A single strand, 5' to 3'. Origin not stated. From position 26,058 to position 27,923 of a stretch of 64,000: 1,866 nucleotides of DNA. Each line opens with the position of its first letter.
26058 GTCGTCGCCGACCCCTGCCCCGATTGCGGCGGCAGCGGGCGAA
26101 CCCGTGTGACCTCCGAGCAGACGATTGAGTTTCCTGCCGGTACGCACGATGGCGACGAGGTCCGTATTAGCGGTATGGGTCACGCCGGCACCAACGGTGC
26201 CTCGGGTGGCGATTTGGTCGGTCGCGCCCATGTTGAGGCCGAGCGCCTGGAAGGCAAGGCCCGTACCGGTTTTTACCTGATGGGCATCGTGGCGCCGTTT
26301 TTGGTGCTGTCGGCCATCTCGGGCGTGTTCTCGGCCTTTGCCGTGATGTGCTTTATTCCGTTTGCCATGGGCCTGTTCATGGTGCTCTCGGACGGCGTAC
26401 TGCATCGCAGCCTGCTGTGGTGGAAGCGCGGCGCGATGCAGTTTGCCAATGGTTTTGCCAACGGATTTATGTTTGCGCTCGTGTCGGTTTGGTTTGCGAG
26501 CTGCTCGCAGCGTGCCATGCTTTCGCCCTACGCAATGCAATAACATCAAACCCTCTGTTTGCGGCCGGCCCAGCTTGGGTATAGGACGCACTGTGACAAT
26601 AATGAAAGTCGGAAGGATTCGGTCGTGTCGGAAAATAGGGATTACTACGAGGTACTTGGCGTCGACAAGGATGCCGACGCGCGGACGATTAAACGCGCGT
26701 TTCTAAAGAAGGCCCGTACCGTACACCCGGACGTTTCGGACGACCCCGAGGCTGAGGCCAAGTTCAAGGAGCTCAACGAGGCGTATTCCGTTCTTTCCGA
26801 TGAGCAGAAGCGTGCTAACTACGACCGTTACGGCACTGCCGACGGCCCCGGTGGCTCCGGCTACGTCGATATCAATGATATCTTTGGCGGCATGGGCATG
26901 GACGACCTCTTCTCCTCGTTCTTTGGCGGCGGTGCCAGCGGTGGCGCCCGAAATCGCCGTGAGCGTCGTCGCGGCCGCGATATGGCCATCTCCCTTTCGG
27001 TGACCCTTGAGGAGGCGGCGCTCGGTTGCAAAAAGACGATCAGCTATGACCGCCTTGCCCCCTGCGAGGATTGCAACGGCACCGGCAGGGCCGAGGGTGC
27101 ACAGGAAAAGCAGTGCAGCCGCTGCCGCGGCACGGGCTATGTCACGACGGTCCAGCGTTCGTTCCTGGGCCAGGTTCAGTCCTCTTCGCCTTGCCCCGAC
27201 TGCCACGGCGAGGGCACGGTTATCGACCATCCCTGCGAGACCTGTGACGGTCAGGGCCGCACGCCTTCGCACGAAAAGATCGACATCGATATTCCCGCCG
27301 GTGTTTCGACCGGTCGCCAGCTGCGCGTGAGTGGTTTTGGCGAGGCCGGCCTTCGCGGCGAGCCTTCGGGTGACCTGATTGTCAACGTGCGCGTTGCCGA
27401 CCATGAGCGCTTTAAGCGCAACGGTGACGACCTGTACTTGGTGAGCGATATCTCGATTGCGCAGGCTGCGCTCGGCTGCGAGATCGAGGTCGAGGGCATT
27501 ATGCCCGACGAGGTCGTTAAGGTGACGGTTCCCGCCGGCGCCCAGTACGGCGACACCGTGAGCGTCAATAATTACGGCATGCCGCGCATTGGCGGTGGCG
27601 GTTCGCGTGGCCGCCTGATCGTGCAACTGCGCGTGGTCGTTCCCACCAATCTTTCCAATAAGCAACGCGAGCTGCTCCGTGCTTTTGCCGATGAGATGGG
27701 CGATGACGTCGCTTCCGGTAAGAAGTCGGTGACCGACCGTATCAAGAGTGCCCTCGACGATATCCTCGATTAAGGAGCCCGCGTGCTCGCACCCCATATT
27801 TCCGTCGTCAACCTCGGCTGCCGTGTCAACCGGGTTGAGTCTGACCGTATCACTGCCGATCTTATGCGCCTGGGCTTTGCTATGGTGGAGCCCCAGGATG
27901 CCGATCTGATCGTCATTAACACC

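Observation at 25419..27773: Tandem dnaJ paralogues: the first has its C-terminal substrate-binding domain replaced by a membrane anchor, and hrcA/CIRCE is absent from the lepA-hemW-dnaJ locus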

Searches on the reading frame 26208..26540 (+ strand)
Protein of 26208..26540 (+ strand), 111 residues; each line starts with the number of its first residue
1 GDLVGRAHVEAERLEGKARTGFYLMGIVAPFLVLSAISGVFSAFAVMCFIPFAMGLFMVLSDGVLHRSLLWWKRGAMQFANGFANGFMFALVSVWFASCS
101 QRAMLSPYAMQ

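Call 17: find_related_loci(query=A3, collection=genome_contigs, flank=6000)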
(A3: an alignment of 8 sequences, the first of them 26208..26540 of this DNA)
Query A3 (111 aa) in genome_contigs; peptide patterns used: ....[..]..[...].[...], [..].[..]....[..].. (x = any residue, [..] = any of these).
597 stretches matched a pattern (row limit reached: there are more); 492 encode a relative of the query (tblastn E <= 1e-3); the best 80 are kept; 80 distinct loci.
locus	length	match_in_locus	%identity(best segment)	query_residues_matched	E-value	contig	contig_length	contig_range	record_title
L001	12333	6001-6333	100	1-111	2e-71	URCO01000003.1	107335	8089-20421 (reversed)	uncultured Collinsella sp. isolate UMGS878 genome assembly, contig: NODE_8_length_107335_cov_14.056693, whole genome sho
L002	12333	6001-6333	100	1-111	2e-71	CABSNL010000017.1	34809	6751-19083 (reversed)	MAG TPA_asm: uncultured Collinsella sp. isolate MGYG-HGUT-02755 genome assembly, contig: GUT_GENOME163017_17, whole geno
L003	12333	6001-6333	100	1-111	2e-71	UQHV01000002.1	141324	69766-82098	uncultured Collinsella sp. isolate UMGS293 genome assembly, contig: NODE_150_length_141324_cov_6.371985, whole genome sh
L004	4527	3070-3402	100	1-111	2e-71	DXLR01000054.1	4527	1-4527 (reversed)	MAG TPA_asm: Collinsella sp. isolate HRGM_Genome_0454 HRGM_Genome_0454_54, whole genome shotgun sequence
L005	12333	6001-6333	100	1-111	2e-71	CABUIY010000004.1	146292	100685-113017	MAG TPA_asm: uncultured Collinsella sp. isolate MGYG-HGUT-04048 genome assembly, contig: GUT_GENOME254864_4, whole genom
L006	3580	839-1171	100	1-111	1e-71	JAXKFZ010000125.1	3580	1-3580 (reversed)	MAG: Collinsella sp. isolate DOME_MAG_9433 9433_D0120_k141_31365, whole genome shotgun sequence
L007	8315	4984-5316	100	1-111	2e-71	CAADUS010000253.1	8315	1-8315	MAG TPA_asm: uncultured Collinsella sp., isolate HGM04253, WGS project CAADUS010000000 data, contig: ERS235574_4_k99_152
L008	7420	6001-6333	100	1-111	2e-71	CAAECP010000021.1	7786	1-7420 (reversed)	MAG TPA_asm: uncultured Collinsella sp., isolate HGM04170, WGS project CAAECP010000000 data, contig: ERS396484_96_k85_16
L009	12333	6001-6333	100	1-111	2e-71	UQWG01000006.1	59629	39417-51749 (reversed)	uncultured Collinsella sp. isolate UMGS701 genome assembly, contig: NODE_22_length_59629_cov_12.613623, whole genome sho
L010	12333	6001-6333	100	1-111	2e-71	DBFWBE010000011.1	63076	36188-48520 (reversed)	MAG TPA_asm: Collinsella sp. isolate MAG7463 contig11, whole genome shotgun sequence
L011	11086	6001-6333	100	1-111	2e-71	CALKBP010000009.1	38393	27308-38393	MAG TPA_asm: uncultured Collinsella sp. isolate SRR8114118_bin.82_CONCOCT_v1.1_MAG genome assembly, contig: ERZ1740185.8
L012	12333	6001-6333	100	1-111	2e-71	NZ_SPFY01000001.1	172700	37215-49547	Collinsella aerofaciens strain 1001271st1_C3 NODE_1_length_172700_cov_16.8524, whole genome shotgun sequence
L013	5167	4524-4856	100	1-111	2e-71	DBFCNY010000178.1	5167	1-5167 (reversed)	MAG TPA_asm: Collinsella sp. isolate MAG5730 k119_79694, whole genome shotgun sequence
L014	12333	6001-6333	100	1-111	2e-71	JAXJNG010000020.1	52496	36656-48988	MAG: Collinsella sp. isolate DOME_MAG_14603 14603_W0336_k141_72886, whole genome shotgun sequence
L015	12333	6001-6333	100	1-111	2e-71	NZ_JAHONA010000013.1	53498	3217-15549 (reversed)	Collinsella aerofaciens strain MSK.1.11 NODE_13_length_53498_cov_388.535, whole genome shotgun sequence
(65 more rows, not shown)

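Call 24: search_protein_representatives(alignment_id=A2)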
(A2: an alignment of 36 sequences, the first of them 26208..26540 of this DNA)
Query: 36 sequences, 111 profile positions. Proteins with E-value up to 0.001 (for the whole library): 47; up to 1e-10: 30; up to 1e-30: 8. The best 47 are listed.
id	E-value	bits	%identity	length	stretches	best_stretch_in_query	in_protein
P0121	1.8e-68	243.8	-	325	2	1-111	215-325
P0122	8.2e-48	177.3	-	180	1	1-110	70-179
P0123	4.1e-47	175.1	-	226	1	1-110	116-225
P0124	6.4e-44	164.8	-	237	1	1-108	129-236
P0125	7.4e-44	164.6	-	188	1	1-110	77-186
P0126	2.6e-34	133.9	-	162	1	16-110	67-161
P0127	1.2e-33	131.8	-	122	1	1-110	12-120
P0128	8.1e-32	125.8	-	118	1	21-109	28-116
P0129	1.4e-25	105.7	-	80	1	29-107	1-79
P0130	6.0e-22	94.1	-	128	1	1-94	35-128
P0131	2.4e-21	92.1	-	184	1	33-110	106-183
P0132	3.1e-20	88.5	-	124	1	1-101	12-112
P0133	1.0e-18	83.6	-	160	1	38-105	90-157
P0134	7.7e-18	80.8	-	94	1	48-109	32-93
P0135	1.3e-16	76.9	-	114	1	9-108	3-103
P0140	3.3e-14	69.2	-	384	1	1-101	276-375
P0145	2.4e-13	66.4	-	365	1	1-102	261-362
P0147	1.7e-11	60.4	-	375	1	1-97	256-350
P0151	1.1e-10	57.8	-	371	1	1-101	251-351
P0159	9.6e-08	48.3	-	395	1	1-103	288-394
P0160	2.1e-06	44.0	-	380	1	1-96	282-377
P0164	4.3e-05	39.8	-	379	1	1-100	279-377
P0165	5.5e-05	39.4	-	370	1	1-95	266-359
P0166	1.0e-04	38.6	-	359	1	1-94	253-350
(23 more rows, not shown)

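Call 27: list_cluster_members(proteins=[P0140, P0145, P0147, P0151, P0159, P0160, P0164, P0165, P0166])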
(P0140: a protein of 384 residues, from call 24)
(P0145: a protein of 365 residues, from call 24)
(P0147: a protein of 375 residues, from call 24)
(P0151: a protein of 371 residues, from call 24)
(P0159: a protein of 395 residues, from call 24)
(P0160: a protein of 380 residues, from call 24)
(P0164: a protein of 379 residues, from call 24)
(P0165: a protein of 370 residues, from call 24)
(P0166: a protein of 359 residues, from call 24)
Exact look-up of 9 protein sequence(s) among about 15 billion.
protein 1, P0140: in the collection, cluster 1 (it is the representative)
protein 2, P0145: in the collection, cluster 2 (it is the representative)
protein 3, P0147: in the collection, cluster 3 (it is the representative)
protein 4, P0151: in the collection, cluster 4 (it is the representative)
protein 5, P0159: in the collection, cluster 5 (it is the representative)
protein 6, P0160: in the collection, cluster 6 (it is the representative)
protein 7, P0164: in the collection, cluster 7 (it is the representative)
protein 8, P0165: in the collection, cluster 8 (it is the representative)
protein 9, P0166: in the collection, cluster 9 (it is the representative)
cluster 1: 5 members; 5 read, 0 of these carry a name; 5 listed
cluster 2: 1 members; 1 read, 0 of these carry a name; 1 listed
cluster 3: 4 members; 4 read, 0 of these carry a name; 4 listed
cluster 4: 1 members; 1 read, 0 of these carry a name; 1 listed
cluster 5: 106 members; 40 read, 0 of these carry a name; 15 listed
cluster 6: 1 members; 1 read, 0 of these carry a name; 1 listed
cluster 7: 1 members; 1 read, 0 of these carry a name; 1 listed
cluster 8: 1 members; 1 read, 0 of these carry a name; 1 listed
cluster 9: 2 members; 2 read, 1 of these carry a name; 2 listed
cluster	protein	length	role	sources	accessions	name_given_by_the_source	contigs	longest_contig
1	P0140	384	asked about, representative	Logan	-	-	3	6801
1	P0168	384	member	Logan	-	-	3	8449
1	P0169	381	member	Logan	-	-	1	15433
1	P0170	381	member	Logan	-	-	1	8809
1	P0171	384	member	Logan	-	-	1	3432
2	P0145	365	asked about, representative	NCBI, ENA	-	-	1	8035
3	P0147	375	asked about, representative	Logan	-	-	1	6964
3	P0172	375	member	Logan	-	-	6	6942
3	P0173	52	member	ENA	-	-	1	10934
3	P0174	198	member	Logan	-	-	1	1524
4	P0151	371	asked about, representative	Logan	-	-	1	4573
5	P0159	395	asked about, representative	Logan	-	-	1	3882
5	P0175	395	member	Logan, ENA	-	-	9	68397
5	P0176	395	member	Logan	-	-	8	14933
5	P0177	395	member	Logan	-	-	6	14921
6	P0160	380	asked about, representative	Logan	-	-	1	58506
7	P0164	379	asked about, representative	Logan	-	-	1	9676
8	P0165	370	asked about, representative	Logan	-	-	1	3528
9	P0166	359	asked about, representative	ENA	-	-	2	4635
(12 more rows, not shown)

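Call 36: find_homologous_proteins(query=A5, max_evalue=1e-20)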
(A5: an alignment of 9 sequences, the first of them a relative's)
Query A5 (9 sequences) (379 aa, profile of the alignment): 7857 proteins with E <= 1e-20 among 8000 candidates; the best 120 are listed.
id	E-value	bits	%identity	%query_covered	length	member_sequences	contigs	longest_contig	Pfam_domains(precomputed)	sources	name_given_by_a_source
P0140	2.5e-162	559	43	99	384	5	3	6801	PF00226.37,PF27659.1,PF15777.11,PF00684.26,PF01556.24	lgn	-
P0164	3.4e-155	535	100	100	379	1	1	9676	PF00226.37,PF27659.1,PF15777.11,PF00684.26,PF01556.24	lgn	-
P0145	2.1e-154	532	44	83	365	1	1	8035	PF00226.37,PF27659.1,PF00684.26,PF01556.24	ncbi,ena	-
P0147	9.5e-153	527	44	99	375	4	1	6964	PF00226.37,PF27659.1,PF15777.11,PF00684.26,PF01556.24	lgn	-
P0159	1.9e-147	510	39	91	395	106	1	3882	PF00226.37,PF00684.26,PF01556.24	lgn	-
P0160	2.1e-147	509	37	99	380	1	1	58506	PF00226.37,PF00684.26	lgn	-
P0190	2.1e-147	509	47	99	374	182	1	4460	PF00226.37,PF27659.1,PF15777.11,PF00684.26,PF01556.24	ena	-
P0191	2.4e-147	509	46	99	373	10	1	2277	PF00226.37,PF27659.1,PF15777.11,PF00684.26,PF01556.24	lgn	-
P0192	3.8e-147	509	47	99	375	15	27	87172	PF00226.37,PF27659.1,PF15777.11,PF00684.26,PF01556.24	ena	-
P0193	4.1e-147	509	44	99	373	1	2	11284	PF00226.37,PF27659.1,PF15777.11,PF17302.9,PF00684.26,PF01556.24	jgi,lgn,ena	-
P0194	1.4e-146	507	42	99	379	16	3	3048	PF00226.37,PF27659.1,PF15777.11,PF23733.3,PF00684.26,PF01556.24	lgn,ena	-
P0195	4.5e-146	505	44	99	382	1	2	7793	PF00226.37,PF27659.1,PF15777.11,PF17302.9,PF00684.26,PF01556.24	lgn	-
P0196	9.5e-146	504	44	99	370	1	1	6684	PF00226.37,PF27659.1,PF15777.11,PF00684.26,PF01556.24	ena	-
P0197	9.6e-146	504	47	99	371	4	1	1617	PF00226.37,PF27659.1,PF15777.11,PF00684.26,PF01556.24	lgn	-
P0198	2.8e-145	502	42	99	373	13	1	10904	PF00226.37,PF27659.1,PF15777.11,PF00684.26,PF01556.24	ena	-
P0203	1.5e-144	500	41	99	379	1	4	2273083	PF00226.37,PF27659.1,PF15777.11,PF00684.26,PF01556.24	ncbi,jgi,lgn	ncbi:MAG: DnaJ domain-containing protein [Atopobiaceae bacterium]|jgi:molecular chaperone DnaJ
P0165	1.3e-141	490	39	99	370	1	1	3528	PF00226.37,PF27659.1,PF15777.11,PF00684.26,PF01556.24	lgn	-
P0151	1.4e-141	490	38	99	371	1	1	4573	PF00226.37,PF00684.26,PF01556.24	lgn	-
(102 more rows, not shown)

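Call 38: find_encoding_contigs(protein=P0203, flank=8000, max_places=1)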
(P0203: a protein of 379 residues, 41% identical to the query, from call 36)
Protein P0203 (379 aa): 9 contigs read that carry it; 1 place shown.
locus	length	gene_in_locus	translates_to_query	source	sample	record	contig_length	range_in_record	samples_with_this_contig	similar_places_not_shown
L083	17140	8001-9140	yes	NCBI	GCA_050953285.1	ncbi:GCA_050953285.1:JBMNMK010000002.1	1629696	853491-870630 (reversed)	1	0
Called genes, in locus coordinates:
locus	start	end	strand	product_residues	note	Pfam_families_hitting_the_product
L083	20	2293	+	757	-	PF03772:Competence, PF25281:MBL_MAP1B (weak), PF00753:Lactamase_B, PF23023:Anti-Pycsar_Apyc1 (weak), PF12706:Lactamase_B_2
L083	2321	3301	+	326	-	PF06144:DNA_pol3_delta (weak), PF21694:DNA_pol3_delta_C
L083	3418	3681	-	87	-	PF01649:Ribosomal_S20p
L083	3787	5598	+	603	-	PF00009:GTP_EFTU, PF03144:GTP_EFTU_D2 (weak), PF14492:EFG_III (faint), PF00679:EFG_C, PF06421:LepA_C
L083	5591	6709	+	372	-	PF01207:Dus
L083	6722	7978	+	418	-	PF04055:Radical_SAM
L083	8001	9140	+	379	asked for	PF00226:DnaJ, PF01556:DnaJ_C (weak), PF27659:CHP02642 (faint), PF00684:DnaJ_CXXCXGXG, PF15777:Anti-TRAP (faint)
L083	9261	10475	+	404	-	PF00226:DnaJ, PF01556:DnaJ_C, PF27659:CHP02642 (faint), PF00684:DnaJ_CXXCXGXG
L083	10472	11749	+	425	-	PF00919:UPF0004, PF04055:Radical_SAM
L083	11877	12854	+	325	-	PF02562:PhoH, PF13604:AAA_30 (weak)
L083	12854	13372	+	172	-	PF02130:YbeY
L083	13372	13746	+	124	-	PF01219:DAGK_prokar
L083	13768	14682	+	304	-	PF00009:GTP_EFTU (faint), PF00350:Dynamin_N (faint), PF01926:MMR_HSR1, PF02421:FeoB_N, PF04548:AIG1 (weak), PF07650:KH_2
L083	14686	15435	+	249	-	PF11967:RecO_N, PF02565:RecO_C, PF17980:ADD_DNMT3 (weak)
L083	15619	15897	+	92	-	PF00312:Ribosomal_S15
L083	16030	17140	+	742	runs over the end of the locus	PF01138:RNase_PH, PF03725:RNase_PH_C, PF03726:PNPase, PF01138:RNase_PH, PF03725:RNase_PH_C (weak), PF00013:KH_1, PF00575:S1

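Call 39: find_encoding_contigs(protein=P0160, flank=8000, max_places=1)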
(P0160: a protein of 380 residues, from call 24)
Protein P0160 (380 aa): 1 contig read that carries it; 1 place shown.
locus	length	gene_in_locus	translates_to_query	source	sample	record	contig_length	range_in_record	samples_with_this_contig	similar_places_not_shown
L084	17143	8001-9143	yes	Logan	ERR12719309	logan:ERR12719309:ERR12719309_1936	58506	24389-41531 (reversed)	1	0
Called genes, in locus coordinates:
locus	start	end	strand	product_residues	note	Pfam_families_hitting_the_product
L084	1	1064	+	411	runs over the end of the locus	PF18885:DUF5648, PF00188:CAP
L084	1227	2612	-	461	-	PF13726:Na_H_antiport_2, PF03553:Na_H_antiporter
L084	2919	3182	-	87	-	PF01649:Ribosomal_S20p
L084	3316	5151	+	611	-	PF00009:GTP_EFTU, PF03144:GTP_EFTU_D2 (weak), PF00679:EFG_C, PF06421:LepA_C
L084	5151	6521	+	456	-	PF01207:Dus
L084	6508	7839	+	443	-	PF04055:Radical_SAM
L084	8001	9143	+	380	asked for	PF00226:DnaJ, PF00684:DnaJ_CXXCXGXG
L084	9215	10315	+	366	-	PF00226:DnaJ, PF01556:DnaJ_C, PF00684:DnaJ_CXXCXGXG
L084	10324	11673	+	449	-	PF00919:UPF0004, PF04055:Radical_SAM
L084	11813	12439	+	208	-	PF02130:YbeY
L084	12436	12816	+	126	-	PF01219:DAGK_prokar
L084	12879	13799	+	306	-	PF03193:RsgA_GTPase (faint), PF00350:Dynamin_N (faint), PF01926:MMR_HSR1, PF02421:FeoB_N, PF04548:AIG1 (weak), PF07650:KH_2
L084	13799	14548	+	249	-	PF11967:RecO_N, PF02565:RecO_C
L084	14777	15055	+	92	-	PF00312:Ribosomal_S15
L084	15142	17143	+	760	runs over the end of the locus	PF01138:RNase_PH, PF03725:RNase_PH_C, PF03726:PNPase, PF01138:RNase_PH, PF03725:RNase_PH_C (weak), PF00013:KH_1, PF00575:S1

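Call 57: search_protein_families(library=pfam, proteins=[window:26208-26540:+, window:26244-26540:+], max_evalue=10)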
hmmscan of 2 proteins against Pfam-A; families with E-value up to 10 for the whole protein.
window:26208-26540:+ (111 aa): 1 family
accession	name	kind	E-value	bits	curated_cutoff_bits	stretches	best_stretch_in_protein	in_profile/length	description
PF03929.21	PepSY_TM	-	1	9.5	28.8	1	14-41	127-154/295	PepSY-associated TM region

window:26244-26540:+ (99 aa): 0 families

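Call 58: search_solved_structures(query=A2, max_evalue=10)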
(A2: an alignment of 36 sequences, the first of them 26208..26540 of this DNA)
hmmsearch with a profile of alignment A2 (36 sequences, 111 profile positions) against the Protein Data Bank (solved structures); distinct sequences matched with E-value up to 10: 2.
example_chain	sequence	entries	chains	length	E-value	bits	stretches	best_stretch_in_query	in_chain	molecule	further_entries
3hd7_A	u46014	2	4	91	0.95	12.9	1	61-97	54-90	Vesicle-associated membrane protein 2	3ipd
7zzz_P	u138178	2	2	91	1.1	12.6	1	17-39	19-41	Spike protein P13 N-terminal, capsid internal domain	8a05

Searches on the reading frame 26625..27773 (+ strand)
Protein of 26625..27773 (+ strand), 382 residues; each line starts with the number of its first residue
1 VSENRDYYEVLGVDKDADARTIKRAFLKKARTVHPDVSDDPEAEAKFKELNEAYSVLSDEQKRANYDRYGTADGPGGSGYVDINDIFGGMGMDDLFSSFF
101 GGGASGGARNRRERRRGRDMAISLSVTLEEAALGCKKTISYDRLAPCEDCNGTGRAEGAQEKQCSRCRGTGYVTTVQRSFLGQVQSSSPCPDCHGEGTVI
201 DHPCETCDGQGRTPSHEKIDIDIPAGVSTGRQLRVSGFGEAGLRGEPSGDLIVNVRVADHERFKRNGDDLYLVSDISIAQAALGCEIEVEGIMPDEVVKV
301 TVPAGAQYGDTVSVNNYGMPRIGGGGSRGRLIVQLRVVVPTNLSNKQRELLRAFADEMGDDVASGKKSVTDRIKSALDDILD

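Call 3: search_protein_families(library=pfam, proteins=[window:26625-27773:+], max_evalue=0.01)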
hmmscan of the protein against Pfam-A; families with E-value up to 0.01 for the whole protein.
window:26625-27773:+ (382 aa): 5 families
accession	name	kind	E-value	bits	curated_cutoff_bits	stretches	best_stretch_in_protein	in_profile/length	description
PF01556.23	DnaJ_C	-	4.8e-41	140.7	26.6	1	122-340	3-152/152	DnaJ C terminal domain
PF00226.36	DnaJ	-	1.9e-24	85.9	27.8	1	6-67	1-63/63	DnaJ domain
PF00684.25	DnaJ_CXXCXGXG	-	1.8e-17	63.7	32.7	1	147-211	1-65/65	DnaJ central domain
PF15777.11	Anti-TRAP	-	1.8e-05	25.1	32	1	146-177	12-46/59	Tryptophan RNA-binding attenuator protein inhibitory protein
PF20833.2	RNase_E_G_Thio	-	0.00017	22.1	26.8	0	163-179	1-17/86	RNase E/G, Thioredoxin-like domain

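Call 4: search_protein_families(library=ncbifam, proteins=[window:26625-27773:+], max_evalue=0.01)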
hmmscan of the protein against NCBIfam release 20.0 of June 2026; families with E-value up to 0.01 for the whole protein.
window:26625-27773:+ (382 aa): 14 families
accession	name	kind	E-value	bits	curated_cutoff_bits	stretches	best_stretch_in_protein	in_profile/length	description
TIGR02349.1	DnaJ_bact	equivalog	1e-117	393.5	377.2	1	6-357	1-353/354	molecular chaperone DnaJ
NF008035.0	PRK10767.1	subfamily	2.6e-110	369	338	1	3-380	2-372/374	molecular chaperone DnaJ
NF010885.0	PRK14292.1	equivalog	6.2e-102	341.4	585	1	6-375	3-366/371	chaperone protein DnaJ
NF010871.0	PRK14278.1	equivalog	1.9e-101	339.7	502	1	5-368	3-361/378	molecular chaperone DnaJ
NF010894.0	PRK14301.1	equivalog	3.7e-98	328.9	548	1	4-376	3-369/373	chaperone protein DnaJ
NF010874.0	PRK14281.1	equivalog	2.7e-79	267.1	619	1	4-357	2-372/397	chaperone protein DnaJ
NF010872.0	PRK14279.1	equivalog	1.2e-76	258.4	556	1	4-356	8-377/394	molecular chaperone DnaJ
NF037946.1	terminal_TopJ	equivalog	2.4e-55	188.4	300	2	1-109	1-100/810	terminal organelle assembly protein TopJ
NF007618.0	PRK10266.1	equivalog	1.1e-53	182.7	403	2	3-142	2-142/306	curved DNA-binding protein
NF010892.0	PRK14299.1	equivalog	2.2e-52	178.1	392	2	4-142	3-154/291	chaperone protein DnaJ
TIGR03835.1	termin_org_DnaJ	equivalog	4.5e-32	111.4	512.25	2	5-82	2-78/871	terminal organelle assembly protein TopJ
NF058604.1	RtpA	equivalog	1.1e-11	44.7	65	2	146-177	11-39/50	anti-TRAP protein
NF050028.1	CldAdptActJ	equivalog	2.8e-06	27.7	150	1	6-66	3-69/93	cold adaptation protein ActJcold adaptation protein ActJ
NF006948.0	PRK09430.1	equivalog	0.00083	19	162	1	6-36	201-231/267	co-chaperone DjlA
